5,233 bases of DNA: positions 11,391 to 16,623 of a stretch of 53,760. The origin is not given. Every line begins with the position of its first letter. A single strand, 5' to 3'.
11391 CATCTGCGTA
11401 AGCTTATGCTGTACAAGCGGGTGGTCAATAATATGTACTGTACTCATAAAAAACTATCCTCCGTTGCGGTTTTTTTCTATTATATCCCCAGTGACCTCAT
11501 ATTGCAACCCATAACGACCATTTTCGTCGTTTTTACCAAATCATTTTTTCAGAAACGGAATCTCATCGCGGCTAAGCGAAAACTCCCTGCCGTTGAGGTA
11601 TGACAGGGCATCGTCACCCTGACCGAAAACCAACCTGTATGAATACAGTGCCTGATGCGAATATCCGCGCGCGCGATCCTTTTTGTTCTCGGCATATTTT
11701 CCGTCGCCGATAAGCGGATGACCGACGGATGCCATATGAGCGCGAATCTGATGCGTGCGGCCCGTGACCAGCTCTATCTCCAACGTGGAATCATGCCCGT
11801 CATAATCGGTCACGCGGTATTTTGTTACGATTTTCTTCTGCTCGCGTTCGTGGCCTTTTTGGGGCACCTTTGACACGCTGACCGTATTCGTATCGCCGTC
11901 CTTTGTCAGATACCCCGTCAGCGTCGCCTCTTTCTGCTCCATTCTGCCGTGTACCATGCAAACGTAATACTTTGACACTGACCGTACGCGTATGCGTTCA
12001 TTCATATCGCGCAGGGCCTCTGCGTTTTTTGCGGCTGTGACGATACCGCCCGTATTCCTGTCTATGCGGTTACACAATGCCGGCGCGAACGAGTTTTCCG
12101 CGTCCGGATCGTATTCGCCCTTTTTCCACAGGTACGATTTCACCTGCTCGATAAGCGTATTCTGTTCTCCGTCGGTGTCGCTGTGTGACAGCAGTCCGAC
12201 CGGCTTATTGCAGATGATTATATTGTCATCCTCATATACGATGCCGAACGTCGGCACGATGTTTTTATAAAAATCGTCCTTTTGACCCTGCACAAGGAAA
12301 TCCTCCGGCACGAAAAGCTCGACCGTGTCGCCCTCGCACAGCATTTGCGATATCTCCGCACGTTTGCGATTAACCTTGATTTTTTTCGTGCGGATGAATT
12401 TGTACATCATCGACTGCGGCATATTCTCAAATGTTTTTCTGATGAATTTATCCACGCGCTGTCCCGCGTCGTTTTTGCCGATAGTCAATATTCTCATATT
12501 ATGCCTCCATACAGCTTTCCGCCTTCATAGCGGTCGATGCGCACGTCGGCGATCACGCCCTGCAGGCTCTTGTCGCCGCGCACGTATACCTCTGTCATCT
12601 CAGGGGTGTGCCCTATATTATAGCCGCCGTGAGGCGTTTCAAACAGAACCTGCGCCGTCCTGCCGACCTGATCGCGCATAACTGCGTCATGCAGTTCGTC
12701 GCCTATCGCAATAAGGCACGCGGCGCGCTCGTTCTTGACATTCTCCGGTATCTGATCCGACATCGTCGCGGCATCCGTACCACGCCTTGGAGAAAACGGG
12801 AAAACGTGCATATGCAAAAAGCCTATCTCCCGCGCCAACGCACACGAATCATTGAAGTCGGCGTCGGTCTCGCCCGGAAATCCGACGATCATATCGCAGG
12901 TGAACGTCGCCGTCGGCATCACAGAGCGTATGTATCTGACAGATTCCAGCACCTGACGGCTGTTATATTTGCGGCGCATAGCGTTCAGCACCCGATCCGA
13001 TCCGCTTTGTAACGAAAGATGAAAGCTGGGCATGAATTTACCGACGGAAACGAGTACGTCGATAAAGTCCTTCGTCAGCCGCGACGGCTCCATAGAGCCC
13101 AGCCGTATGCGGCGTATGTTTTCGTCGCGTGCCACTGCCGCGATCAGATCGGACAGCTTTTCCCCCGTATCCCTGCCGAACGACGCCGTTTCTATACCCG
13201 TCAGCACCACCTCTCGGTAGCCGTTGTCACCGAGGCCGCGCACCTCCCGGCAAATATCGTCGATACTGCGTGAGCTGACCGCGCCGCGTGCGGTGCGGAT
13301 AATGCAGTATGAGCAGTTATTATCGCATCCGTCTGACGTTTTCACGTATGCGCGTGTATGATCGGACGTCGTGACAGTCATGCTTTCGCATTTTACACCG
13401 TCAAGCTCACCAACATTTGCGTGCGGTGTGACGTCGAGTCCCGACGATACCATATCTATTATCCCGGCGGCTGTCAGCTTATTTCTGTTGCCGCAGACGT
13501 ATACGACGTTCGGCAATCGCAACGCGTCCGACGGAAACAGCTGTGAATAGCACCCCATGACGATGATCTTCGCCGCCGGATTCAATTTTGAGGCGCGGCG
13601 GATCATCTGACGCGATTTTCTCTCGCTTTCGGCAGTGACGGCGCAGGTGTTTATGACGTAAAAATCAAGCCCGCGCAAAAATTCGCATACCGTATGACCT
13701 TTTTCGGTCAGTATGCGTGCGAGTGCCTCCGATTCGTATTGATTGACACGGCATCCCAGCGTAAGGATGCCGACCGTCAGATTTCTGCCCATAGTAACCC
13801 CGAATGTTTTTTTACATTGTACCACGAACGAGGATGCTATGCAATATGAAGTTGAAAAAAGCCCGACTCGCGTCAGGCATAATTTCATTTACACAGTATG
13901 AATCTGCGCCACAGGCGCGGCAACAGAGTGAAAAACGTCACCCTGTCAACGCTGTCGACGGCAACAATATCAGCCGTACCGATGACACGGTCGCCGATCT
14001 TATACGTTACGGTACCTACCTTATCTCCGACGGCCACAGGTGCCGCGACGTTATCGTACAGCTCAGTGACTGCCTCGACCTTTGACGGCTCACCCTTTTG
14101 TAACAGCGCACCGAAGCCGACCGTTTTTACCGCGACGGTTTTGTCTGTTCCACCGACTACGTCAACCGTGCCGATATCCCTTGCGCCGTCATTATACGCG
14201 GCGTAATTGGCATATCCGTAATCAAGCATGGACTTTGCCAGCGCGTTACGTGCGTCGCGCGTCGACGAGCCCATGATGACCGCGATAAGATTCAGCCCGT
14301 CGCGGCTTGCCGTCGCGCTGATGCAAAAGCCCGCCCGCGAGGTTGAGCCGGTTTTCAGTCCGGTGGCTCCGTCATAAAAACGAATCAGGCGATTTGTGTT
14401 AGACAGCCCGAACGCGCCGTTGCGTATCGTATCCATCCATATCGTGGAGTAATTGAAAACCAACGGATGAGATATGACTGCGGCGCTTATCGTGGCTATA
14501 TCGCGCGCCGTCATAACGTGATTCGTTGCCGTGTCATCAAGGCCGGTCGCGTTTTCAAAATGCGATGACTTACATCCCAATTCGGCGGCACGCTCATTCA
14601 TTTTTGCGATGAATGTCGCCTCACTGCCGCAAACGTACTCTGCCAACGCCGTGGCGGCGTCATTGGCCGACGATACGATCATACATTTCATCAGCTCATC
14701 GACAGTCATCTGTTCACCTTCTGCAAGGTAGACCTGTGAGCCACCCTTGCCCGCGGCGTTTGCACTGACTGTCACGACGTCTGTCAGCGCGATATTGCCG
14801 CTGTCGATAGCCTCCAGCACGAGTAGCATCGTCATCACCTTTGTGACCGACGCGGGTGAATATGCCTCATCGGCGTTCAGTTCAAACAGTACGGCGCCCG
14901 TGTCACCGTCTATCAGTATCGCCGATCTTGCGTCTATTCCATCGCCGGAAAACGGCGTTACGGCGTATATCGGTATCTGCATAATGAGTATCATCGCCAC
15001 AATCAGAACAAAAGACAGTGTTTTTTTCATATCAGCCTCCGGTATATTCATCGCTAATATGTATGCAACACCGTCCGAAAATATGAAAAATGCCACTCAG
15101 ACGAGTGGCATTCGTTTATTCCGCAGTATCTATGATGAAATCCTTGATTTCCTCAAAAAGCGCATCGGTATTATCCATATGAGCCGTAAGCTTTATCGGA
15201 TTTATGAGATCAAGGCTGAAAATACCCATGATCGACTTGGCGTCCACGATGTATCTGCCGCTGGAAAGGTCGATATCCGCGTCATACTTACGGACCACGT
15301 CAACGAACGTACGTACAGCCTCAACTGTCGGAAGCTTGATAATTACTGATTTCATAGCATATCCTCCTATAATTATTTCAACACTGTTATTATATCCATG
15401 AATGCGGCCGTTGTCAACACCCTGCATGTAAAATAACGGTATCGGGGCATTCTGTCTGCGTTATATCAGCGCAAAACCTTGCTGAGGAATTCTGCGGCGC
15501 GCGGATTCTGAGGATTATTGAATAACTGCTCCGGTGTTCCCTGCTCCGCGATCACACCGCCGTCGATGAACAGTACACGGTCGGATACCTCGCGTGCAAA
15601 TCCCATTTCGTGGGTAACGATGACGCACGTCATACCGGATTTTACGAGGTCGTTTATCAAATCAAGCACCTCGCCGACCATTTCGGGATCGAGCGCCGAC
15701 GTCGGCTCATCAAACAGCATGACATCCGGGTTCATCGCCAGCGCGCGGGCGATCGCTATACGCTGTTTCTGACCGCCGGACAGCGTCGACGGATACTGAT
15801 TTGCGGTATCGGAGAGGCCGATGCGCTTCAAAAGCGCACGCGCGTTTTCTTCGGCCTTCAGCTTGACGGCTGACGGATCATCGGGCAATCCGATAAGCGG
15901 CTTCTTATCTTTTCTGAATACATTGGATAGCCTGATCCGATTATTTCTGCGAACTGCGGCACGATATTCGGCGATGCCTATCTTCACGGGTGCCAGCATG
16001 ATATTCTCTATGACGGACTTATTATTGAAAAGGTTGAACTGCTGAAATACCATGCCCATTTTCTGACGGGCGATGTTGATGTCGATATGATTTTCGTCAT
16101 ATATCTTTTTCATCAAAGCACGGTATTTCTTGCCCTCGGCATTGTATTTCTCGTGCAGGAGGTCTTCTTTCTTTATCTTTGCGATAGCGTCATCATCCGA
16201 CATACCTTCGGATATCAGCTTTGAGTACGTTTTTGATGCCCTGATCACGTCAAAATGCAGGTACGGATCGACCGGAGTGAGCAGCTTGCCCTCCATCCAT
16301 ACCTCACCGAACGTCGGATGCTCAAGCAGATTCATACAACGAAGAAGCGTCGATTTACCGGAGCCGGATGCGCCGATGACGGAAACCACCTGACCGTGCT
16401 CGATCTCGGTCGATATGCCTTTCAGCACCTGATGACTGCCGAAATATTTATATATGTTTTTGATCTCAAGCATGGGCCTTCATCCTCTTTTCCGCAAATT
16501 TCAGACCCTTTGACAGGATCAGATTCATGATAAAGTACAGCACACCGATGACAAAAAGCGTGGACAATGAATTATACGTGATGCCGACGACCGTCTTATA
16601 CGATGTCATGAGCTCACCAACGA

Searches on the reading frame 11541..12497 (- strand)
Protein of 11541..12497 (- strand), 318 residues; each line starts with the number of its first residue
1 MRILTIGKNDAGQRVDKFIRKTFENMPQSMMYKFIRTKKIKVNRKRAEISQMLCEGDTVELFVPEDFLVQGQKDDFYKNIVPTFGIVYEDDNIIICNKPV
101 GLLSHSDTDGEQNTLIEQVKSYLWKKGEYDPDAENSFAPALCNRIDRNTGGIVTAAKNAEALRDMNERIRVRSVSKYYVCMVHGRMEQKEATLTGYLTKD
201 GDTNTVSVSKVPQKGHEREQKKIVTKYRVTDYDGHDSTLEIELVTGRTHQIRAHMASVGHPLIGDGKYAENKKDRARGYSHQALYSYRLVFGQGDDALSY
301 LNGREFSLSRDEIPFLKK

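Call 68: search_protein_families(library=pfam, proteins=[window:11541-12497:-], max_evalue=0.00001)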
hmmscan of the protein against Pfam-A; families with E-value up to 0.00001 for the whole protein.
window:11541-12497:- (318 aa): 1 family
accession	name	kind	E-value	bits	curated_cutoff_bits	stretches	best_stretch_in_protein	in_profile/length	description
PF00849.27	PseudoU_synth_2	-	2.8e-29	102.8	26.8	1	92-257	1-152/152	RNA pseudouridylate synthase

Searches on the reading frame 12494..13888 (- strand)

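Call 69: search_protein_families(library=pfam, proteins=[window:12494-13888:-], max_evalue=0.00001)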
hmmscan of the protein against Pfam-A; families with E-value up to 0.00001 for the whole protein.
window:12494-13888:- (464 aa): 2 families
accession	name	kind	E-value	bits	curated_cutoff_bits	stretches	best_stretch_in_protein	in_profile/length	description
PF04055.27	Radical_SAM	-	1.8e-26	93.8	29.5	1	183-350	2-164/166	Radical SAM superfamily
PF00919.26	UPF0004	-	1.1e-23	83.5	27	1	39-129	2-94/98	Uncharacterized protein family UPF0004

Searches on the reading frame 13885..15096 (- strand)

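Call 69: search_protein_families(library=pfam, proteins=[window:13885-15096:-], max_evalue=0.00001)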
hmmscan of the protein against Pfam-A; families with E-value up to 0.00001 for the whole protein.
window:13885-15096:- (403 aa): 3 families
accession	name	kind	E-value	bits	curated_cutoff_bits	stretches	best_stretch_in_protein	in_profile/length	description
PF00768.25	Peptidase_S11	-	4.4e-67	226.5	27.6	1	52-278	8-238/239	D-alanyl-D-alanine carboxypeptidase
PF13354.11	Beta-lactamase2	-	1.5e-19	70.6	22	1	63-210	6-149/214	Beta-lactamase enzyme family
PF07943.18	PBP5_C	-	1.5e-09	38.3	21.2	1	308-384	13-90/91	Penicillin-binding protein 5, C-terminal domain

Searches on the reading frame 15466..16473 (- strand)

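Call 69: search_protein_families(library=pfam, proteins=[window:15466-16473:-], max_evalue=0.00001)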
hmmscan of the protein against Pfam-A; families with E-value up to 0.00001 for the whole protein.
window:15466-16473:- (335 aa): 3 families
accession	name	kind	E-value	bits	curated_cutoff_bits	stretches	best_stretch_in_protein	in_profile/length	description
PF00005.33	ABC_tran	-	8.6e-33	114.3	25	2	126-259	51-137/137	ABC transporter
PF13304.12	AAA_21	-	6.5e-12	46.6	27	1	200-290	220-300/304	AAA domain, putative AbiEii toxin, Type IV TA system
PF02463.25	SMC_N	-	8.9e-08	32.3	40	0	120-296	99-205/220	RecF/RecN/SMC N terminal domain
